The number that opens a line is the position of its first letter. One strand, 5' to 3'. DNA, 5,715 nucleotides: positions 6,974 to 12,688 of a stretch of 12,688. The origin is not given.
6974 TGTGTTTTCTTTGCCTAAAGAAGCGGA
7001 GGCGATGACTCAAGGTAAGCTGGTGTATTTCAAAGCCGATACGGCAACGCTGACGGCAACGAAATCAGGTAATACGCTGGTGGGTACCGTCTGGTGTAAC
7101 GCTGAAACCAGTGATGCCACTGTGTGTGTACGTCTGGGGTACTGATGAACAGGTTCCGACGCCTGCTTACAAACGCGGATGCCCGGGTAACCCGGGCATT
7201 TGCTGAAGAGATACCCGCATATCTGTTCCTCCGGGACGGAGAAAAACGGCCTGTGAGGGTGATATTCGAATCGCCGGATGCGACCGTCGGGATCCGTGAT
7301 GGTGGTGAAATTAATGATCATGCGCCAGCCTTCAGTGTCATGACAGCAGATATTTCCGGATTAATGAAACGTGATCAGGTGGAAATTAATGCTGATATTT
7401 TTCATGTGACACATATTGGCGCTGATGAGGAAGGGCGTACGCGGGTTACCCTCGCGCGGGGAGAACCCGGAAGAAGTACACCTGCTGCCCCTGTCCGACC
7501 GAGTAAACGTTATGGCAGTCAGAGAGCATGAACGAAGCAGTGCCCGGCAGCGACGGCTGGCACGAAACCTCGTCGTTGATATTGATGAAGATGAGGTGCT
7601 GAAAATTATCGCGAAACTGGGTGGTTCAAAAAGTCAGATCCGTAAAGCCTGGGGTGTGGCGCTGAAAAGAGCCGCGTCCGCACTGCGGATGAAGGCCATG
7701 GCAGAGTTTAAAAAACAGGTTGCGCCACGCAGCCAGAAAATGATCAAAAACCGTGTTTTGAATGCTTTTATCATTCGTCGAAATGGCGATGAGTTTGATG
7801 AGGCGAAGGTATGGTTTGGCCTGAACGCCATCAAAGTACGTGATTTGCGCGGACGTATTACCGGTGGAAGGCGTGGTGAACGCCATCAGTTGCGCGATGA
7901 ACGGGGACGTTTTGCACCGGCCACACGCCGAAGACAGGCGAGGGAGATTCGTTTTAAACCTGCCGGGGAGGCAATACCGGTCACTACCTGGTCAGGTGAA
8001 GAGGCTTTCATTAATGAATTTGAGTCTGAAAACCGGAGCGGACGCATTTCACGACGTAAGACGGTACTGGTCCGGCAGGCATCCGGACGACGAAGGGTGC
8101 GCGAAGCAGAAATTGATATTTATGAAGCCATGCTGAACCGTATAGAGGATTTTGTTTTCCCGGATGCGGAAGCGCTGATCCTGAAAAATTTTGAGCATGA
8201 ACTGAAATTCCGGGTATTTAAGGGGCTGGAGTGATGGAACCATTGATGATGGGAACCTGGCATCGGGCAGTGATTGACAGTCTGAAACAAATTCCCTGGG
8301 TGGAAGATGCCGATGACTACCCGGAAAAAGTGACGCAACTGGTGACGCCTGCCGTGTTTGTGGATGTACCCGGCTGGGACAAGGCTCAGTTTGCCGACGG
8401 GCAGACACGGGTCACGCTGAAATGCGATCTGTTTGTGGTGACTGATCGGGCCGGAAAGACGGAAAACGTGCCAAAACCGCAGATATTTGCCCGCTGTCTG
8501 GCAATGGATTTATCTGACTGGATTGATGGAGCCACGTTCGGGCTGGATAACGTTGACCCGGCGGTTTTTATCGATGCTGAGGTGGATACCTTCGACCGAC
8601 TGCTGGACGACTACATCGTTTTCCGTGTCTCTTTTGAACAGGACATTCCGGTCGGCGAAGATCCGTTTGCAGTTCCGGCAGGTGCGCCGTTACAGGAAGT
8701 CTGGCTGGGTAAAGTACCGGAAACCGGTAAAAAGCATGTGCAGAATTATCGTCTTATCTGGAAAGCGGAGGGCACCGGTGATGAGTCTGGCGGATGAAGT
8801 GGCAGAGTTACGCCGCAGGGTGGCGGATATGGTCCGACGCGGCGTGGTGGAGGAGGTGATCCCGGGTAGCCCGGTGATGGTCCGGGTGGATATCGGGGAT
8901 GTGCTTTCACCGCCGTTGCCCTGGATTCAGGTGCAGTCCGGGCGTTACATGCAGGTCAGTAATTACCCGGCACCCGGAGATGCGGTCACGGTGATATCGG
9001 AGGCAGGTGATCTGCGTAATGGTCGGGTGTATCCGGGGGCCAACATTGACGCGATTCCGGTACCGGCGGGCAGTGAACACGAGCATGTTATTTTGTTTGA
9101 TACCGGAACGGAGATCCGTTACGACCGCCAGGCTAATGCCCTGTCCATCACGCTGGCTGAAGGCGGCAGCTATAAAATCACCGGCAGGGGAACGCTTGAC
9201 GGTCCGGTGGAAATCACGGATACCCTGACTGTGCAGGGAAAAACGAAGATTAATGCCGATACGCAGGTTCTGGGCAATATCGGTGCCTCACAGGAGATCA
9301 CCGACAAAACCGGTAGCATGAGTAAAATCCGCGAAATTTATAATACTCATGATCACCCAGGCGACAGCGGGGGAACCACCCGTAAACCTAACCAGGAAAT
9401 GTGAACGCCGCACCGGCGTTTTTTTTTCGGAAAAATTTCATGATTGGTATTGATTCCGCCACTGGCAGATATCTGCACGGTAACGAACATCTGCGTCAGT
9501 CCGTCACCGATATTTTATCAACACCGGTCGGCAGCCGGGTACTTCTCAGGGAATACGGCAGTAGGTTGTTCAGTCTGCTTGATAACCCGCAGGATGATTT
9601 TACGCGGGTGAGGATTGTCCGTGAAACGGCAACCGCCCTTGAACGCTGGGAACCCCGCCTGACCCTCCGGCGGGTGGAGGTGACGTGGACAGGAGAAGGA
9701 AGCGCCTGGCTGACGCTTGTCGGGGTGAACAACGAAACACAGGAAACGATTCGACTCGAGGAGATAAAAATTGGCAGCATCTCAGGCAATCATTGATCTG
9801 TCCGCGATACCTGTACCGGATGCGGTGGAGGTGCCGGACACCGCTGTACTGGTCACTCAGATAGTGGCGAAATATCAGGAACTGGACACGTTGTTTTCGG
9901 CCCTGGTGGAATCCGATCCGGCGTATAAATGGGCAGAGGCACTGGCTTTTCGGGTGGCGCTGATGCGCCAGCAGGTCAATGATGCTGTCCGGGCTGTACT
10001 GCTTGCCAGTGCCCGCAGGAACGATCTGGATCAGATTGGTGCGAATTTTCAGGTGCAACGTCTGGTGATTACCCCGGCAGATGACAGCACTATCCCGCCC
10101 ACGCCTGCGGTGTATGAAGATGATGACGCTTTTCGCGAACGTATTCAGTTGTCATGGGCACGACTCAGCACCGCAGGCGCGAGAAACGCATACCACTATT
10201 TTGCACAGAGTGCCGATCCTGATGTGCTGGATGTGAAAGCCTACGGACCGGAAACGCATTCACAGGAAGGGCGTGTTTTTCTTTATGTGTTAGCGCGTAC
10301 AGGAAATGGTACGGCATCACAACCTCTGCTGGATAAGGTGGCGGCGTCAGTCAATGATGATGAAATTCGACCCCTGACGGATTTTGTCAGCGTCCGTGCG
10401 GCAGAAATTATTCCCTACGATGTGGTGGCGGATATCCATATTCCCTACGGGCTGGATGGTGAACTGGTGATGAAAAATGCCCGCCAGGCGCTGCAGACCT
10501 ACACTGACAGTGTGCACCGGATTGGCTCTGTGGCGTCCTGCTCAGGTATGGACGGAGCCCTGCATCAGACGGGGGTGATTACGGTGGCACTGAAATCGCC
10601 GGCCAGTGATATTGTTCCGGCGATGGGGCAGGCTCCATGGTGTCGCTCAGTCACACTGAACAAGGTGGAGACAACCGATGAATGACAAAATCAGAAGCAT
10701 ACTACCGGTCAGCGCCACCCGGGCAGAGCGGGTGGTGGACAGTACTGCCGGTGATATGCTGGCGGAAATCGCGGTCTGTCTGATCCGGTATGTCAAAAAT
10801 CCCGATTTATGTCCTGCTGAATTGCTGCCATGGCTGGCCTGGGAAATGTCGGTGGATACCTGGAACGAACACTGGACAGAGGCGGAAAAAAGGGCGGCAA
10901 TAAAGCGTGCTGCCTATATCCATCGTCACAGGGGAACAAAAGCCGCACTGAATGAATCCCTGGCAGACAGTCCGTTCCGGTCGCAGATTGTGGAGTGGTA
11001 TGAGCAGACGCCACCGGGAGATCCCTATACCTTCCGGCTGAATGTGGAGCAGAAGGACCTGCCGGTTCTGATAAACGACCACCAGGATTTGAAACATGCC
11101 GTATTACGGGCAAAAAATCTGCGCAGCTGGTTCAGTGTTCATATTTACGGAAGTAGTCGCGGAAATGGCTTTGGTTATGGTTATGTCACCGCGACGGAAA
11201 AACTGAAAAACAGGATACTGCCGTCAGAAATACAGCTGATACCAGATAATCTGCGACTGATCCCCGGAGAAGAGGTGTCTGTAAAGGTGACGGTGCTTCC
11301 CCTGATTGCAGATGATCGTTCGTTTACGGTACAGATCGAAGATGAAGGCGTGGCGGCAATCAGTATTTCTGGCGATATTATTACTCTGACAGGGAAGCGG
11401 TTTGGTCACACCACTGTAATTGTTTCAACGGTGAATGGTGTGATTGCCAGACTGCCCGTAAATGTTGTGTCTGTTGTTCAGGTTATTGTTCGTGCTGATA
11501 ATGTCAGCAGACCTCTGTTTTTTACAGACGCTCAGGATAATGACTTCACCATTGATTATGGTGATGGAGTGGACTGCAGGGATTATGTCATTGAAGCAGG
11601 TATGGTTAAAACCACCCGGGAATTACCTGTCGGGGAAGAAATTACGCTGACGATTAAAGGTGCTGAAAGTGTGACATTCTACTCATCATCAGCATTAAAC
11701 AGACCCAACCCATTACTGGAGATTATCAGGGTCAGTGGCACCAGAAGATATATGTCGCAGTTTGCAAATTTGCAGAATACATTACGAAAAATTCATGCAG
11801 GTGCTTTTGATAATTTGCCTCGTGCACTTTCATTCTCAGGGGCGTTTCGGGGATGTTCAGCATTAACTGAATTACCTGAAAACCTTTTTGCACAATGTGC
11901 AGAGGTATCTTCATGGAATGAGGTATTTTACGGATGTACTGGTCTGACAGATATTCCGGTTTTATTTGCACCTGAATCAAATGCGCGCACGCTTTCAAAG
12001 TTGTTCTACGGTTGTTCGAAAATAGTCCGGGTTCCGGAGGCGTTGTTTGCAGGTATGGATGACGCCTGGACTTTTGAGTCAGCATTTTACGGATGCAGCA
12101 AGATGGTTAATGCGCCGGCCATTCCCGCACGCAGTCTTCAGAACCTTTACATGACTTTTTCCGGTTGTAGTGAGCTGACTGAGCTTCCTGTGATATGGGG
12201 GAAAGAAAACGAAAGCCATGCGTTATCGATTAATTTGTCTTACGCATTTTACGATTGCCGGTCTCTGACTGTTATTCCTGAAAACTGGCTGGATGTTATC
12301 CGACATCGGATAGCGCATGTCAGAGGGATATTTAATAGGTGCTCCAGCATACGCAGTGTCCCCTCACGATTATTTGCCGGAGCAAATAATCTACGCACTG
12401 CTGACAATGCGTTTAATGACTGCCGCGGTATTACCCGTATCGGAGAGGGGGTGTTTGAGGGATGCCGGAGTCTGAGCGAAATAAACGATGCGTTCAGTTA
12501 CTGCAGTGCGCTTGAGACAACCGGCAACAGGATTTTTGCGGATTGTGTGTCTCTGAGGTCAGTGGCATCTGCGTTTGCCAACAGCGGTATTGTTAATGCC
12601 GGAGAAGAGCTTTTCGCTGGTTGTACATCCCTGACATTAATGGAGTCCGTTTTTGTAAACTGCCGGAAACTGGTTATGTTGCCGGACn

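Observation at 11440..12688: Sharp compositional drop in the C-terminal repeat region suggests a horizontally exchanged host-range cassette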

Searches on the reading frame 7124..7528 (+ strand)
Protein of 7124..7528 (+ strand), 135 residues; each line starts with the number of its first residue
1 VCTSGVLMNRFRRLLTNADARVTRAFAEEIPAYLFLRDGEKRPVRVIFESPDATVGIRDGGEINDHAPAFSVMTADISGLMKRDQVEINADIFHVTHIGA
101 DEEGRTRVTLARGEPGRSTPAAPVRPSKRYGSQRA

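Call 32: search_protein_families(library=pfam, proteins=[window:7124-7528:+], max_evalue=0.001)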
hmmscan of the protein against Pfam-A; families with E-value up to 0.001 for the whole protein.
window:7124-7528:+ (135 aa): 1 family
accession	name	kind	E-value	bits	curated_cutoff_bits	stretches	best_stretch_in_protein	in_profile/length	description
PF05354.17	Phage_attach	-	2.2e-12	47.8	26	1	18-106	7-94/99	Phage Head-Tail Attachment protein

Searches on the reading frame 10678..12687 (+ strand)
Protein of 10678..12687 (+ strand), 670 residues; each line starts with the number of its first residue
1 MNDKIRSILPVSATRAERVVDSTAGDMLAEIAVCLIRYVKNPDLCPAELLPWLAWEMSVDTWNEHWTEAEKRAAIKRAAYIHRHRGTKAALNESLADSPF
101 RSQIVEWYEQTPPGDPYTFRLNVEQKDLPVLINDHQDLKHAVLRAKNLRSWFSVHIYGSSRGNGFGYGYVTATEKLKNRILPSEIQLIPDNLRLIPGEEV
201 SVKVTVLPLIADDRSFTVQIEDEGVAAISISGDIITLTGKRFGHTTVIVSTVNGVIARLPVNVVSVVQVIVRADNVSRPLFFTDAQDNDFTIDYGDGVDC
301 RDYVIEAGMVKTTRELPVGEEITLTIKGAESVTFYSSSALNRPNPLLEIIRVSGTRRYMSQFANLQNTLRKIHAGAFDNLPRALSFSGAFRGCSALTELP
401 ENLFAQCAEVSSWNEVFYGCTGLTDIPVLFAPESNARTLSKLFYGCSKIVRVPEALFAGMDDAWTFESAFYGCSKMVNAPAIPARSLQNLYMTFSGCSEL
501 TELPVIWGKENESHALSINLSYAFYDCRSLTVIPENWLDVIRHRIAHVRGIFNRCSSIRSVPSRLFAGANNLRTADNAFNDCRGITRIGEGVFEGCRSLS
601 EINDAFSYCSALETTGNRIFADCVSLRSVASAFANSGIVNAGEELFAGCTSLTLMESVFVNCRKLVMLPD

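Call 7: search_protein_families(library=pfam, proteins=[window:10678-12687:+], max_evalue=0.01)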
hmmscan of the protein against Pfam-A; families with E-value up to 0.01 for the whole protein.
window:10678-12687:+ (670 aa): 5 families
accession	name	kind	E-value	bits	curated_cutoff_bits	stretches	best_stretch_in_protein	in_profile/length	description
PF09684.15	Tail_P2_I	-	3.2e-36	124.7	20.6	1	9-149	1-139/139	Phage tail protein (Tail_P2_I)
PF13306.12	LRR_5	-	2.9e-13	50.3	27.7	1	583-654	20-83/127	BspA type Leucine rich repeat region (6 copies)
PF02368.24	Big_2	-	0.00066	20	22.8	1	185-249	5-66/79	Bacterial Ig-like domain (group 2)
PF13629.12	T2SS-T3SS_pil_N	-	0.0032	17.6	23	1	218-263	24-71/72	Pilus formation protein N terminal region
PF13855.12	LRR_8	-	0.0076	16.4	27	0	585-602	13-30/61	Leucine rich repeat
